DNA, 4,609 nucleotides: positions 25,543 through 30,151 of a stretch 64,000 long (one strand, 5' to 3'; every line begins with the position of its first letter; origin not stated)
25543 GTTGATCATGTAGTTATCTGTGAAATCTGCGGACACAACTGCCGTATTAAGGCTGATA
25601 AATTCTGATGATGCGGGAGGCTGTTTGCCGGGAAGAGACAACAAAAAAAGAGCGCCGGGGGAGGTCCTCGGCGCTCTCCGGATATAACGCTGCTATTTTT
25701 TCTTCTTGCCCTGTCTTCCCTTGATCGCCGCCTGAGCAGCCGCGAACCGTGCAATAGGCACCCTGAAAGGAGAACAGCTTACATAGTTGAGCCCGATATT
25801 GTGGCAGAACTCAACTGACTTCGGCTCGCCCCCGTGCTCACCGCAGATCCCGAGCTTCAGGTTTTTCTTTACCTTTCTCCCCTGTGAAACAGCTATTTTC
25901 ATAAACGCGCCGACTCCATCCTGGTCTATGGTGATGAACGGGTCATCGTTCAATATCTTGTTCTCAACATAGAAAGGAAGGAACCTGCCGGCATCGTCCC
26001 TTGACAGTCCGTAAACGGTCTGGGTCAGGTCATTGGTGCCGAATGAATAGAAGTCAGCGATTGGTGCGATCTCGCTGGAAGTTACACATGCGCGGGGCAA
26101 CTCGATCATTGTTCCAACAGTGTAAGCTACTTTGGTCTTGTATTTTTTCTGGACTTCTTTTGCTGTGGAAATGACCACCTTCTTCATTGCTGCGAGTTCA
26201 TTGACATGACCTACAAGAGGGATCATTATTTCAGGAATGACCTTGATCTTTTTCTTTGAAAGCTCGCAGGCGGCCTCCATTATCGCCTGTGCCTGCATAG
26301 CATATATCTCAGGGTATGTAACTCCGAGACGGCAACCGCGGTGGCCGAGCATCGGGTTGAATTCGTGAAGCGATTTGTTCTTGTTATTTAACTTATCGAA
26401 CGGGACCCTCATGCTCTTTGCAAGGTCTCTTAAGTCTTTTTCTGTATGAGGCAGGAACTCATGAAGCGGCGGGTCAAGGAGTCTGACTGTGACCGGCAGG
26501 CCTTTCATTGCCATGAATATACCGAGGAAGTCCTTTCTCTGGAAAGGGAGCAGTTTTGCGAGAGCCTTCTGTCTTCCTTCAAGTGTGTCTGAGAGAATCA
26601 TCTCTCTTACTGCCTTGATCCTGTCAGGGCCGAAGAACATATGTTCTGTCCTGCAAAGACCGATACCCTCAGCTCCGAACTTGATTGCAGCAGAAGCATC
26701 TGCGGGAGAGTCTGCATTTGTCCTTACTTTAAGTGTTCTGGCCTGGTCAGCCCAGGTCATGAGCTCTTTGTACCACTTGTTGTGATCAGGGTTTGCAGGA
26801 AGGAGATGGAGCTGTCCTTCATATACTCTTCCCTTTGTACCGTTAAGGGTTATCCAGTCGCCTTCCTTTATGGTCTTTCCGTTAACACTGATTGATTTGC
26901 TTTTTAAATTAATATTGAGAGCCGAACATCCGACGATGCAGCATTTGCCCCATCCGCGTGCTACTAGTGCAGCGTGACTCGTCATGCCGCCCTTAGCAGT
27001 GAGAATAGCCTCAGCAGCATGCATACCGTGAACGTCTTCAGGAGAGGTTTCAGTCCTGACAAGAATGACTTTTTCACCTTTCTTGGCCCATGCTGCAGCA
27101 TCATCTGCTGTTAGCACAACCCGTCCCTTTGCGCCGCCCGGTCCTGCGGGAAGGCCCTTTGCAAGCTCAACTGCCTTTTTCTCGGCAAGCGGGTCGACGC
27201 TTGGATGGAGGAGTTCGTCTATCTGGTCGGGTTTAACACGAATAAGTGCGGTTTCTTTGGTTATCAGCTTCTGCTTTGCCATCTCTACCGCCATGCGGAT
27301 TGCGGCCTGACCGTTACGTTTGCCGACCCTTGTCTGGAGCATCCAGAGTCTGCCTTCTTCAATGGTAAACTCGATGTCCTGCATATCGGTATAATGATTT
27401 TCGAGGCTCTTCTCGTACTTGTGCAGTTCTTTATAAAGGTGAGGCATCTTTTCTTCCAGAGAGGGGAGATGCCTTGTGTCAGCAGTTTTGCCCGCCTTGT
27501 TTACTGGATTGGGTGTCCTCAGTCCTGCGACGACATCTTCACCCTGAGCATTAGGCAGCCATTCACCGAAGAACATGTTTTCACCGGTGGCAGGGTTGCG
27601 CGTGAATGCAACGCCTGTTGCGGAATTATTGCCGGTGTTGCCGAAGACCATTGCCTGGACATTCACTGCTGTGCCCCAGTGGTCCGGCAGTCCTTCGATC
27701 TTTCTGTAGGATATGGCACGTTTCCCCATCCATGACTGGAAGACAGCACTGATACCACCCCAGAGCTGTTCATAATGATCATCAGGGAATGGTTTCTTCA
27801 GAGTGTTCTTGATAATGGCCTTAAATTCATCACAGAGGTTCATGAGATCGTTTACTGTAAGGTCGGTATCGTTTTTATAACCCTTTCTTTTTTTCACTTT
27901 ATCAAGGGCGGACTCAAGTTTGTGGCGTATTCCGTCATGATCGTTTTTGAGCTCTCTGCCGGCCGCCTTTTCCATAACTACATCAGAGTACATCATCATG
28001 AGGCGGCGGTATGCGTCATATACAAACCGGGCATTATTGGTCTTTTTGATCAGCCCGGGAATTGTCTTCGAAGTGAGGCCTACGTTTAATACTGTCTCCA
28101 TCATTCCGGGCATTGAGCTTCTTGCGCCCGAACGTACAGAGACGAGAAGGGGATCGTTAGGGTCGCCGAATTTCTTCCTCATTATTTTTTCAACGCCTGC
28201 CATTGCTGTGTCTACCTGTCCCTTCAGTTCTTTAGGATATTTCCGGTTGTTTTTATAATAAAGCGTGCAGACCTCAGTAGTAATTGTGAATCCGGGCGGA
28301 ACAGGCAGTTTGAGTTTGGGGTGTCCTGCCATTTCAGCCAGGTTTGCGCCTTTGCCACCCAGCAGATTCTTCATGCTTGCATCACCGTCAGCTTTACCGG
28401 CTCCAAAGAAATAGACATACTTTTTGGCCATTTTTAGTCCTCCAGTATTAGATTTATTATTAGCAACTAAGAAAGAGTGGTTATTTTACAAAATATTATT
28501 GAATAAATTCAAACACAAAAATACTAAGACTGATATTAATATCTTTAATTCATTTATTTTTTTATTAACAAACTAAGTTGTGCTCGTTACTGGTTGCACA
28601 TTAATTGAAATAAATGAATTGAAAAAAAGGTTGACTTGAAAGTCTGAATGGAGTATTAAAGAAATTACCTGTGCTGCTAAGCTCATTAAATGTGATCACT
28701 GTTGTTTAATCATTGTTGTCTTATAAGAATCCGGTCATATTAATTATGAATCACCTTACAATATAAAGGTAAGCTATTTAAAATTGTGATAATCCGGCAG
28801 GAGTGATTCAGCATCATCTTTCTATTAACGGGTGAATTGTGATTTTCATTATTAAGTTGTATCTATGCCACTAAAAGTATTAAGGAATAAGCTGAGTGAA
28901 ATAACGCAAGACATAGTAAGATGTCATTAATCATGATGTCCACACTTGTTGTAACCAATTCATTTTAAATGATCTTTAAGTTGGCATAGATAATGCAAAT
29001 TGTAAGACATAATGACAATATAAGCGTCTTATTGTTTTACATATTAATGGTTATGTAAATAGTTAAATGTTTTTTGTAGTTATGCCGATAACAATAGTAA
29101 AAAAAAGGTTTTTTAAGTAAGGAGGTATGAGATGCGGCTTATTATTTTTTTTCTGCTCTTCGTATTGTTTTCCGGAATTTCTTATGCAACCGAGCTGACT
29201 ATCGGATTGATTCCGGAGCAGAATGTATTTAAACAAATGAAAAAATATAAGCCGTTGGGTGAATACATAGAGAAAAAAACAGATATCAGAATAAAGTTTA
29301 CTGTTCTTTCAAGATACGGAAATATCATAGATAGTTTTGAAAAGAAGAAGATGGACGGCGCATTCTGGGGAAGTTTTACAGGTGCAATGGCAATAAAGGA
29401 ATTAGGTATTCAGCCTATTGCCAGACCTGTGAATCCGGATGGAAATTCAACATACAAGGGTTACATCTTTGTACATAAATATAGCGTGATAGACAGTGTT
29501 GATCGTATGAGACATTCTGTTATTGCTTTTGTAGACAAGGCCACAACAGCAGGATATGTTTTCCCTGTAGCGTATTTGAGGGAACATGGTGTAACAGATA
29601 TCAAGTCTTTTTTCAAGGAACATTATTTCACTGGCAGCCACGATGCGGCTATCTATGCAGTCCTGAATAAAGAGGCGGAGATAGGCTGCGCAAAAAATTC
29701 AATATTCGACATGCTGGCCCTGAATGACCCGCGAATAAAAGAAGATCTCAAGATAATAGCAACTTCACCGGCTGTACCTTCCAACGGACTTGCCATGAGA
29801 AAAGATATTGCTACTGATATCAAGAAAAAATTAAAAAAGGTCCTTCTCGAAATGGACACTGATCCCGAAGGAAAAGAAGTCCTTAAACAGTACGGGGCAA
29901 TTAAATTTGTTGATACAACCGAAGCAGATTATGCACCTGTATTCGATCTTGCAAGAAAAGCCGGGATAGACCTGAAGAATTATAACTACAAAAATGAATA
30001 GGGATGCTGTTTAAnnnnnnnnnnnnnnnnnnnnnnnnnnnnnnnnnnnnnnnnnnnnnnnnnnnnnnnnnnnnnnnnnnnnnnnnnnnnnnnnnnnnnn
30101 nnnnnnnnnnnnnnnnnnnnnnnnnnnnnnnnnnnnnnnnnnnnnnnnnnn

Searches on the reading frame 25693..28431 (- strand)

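Call 17: search_protein_families(library=pfam, proteins=[window:25693-28431:-], max_evalue=0.0001)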
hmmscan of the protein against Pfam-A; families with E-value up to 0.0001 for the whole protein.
window:25693-28431:- (912 aa): 3 families
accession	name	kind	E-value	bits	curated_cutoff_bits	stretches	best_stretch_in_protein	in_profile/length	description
PF02896.24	PEP-utilizers_C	-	2.8e-76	256.9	22.8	1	554-901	7-291/293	PEP-utilising enzyme, PEP-binding domain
PF01326.24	PPDK_N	-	1e-53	183.2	27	2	68-387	76-326/328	Pyruvate phosphate dikinase, AMP/ATP-binding domain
PF00391.29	PEP-utilizers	-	2.9e-24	84.9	23.1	1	453-534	3-72/72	PEP-utilising enzyme, mobile domain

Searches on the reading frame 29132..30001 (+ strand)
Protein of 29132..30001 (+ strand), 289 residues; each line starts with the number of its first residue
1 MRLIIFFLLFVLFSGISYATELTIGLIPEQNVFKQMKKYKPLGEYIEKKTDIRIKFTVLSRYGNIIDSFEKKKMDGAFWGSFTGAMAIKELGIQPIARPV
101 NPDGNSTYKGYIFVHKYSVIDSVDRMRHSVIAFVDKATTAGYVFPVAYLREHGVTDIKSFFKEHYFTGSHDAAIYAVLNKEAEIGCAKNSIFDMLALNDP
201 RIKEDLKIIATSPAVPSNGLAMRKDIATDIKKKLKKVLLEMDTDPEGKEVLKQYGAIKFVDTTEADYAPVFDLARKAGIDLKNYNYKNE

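Call 17: search_protein_families(library=pfam, proteins=[window:29132-30001:+], max_evalue=0.0001)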
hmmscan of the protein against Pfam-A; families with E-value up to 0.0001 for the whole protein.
window:29132-30001:+ (289 aa): 1 family
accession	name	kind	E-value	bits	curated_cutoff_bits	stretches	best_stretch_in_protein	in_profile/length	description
PF12974.12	Phosphonate-bd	-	3.5e-60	203.8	27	1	24-267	1-242/242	ABC transporter, phosphonate, periplasmic substrate-binding protein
